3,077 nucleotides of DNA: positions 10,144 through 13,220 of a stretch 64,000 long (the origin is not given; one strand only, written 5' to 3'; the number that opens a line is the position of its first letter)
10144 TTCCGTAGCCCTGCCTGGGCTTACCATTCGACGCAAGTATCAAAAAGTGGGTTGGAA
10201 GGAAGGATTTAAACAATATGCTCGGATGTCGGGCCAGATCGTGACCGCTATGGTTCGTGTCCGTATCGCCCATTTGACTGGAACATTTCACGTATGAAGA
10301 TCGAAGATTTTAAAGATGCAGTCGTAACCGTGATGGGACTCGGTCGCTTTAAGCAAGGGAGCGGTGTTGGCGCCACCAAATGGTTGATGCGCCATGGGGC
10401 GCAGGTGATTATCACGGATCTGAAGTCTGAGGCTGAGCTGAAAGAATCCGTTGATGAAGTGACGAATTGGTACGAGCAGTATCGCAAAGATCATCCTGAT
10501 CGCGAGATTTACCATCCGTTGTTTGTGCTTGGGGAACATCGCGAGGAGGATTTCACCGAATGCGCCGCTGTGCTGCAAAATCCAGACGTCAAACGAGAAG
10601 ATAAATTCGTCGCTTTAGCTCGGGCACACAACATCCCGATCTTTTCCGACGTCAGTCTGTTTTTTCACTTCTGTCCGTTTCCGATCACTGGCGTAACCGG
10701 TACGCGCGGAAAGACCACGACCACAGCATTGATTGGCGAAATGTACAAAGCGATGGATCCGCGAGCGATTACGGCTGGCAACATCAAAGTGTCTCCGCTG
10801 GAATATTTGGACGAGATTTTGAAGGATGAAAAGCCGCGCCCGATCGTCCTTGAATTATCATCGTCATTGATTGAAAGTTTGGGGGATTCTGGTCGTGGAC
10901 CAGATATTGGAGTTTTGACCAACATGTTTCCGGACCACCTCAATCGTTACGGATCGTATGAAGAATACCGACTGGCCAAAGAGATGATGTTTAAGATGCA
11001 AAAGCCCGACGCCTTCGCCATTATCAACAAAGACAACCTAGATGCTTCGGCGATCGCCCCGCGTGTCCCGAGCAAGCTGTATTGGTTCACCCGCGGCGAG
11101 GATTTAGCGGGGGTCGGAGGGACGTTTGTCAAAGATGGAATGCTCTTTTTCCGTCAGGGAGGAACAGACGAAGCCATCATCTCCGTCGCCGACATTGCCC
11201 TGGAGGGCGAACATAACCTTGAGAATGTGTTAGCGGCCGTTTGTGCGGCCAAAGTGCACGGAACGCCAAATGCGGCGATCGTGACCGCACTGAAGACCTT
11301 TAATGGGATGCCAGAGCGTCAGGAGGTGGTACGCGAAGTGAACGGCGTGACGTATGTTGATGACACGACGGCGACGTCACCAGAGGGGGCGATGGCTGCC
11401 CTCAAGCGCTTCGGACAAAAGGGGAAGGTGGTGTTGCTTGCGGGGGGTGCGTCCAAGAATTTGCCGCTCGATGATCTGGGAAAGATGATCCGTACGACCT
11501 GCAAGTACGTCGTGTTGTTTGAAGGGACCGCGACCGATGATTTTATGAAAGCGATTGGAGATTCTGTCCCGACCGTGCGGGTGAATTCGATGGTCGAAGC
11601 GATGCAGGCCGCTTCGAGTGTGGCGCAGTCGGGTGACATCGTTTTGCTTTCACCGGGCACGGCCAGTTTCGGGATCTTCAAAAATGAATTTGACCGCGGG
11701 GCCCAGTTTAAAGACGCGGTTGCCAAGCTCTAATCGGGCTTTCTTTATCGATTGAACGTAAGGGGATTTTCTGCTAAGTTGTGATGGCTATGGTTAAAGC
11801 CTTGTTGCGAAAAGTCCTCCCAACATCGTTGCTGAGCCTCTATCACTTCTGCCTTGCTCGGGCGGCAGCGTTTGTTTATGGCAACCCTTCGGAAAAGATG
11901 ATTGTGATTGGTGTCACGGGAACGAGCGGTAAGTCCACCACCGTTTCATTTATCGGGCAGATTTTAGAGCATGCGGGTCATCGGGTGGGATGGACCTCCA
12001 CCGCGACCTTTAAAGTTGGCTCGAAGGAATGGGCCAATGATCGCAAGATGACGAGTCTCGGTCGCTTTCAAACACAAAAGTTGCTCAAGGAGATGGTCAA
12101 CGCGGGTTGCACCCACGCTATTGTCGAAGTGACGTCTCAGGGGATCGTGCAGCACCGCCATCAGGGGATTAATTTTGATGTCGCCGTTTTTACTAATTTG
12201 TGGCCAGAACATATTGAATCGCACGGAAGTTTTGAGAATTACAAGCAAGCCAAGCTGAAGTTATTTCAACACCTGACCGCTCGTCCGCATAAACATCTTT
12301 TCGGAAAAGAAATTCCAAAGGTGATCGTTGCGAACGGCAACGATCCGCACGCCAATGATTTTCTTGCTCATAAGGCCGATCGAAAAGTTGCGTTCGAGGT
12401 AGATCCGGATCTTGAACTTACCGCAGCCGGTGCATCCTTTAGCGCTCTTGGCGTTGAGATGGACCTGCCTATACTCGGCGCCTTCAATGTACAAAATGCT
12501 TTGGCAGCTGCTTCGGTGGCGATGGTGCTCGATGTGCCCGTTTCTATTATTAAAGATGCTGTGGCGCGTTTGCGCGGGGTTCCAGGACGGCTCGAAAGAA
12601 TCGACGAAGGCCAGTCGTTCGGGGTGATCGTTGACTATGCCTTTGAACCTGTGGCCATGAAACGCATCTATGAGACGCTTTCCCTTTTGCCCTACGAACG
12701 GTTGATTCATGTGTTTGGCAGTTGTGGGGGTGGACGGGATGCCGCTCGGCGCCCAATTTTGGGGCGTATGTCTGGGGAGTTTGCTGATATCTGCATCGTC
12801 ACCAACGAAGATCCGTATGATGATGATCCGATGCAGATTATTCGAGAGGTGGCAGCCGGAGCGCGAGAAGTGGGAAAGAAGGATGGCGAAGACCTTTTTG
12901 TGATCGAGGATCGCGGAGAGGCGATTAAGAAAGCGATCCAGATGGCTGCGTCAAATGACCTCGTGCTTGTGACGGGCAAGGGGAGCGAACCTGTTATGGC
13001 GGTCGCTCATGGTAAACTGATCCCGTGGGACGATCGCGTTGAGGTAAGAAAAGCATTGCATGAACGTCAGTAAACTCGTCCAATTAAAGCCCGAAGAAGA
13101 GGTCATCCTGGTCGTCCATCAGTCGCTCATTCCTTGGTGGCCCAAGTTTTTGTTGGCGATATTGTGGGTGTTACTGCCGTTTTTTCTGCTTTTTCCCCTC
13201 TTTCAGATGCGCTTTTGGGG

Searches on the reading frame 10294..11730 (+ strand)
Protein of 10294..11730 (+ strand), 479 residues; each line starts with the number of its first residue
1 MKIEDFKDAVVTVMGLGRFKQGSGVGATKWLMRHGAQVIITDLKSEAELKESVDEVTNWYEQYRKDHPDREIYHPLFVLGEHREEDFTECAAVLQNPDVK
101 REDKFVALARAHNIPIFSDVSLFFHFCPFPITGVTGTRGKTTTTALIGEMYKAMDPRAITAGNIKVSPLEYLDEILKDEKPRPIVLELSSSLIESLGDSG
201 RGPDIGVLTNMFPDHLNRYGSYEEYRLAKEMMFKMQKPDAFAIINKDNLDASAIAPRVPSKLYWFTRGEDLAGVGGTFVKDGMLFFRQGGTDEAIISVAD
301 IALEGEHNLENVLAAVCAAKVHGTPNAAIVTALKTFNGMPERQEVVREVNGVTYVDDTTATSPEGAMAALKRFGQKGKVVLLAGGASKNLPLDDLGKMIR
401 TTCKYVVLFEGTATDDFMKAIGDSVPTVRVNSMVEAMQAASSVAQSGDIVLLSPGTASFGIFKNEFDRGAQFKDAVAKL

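Call 50: search_protein_families(library=pfam, proteins=[window:10294-11730:+], max_evalue=0.00001)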
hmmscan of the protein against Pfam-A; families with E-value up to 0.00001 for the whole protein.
window:10294-11730:+ (479 aa): 2 families
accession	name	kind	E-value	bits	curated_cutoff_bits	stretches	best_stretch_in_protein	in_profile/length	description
PF08245.18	Mur_ligase_M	-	8.7e-26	91.5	24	1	134-319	1-200/200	Mur ligase middle domain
PF02875.26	Mur_ligase_C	-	2.3e-12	48.3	28.4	1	342-454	2-125/127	Mur ligase, glutamate ligase domain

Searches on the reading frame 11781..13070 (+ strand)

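Call 50: search_protein_families(library=pfam, proteins=[window:11781-13070:+], max_evalue=0.00001)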
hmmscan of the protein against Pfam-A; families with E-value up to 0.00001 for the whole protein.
window:11781-13070:+ (430 aa): 2 families
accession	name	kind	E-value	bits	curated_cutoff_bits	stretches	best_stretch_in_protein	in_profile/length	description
PF08245.18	Mur_ligase_M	-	4.4e-37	128.4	24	1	45-247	1-200/200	Mur ligase middle domain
PF02875.26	Mur_ligase_C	-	2.3e-23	83.8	28.4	1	269-401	1-127/127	Mur ligase, glutamate ligase domain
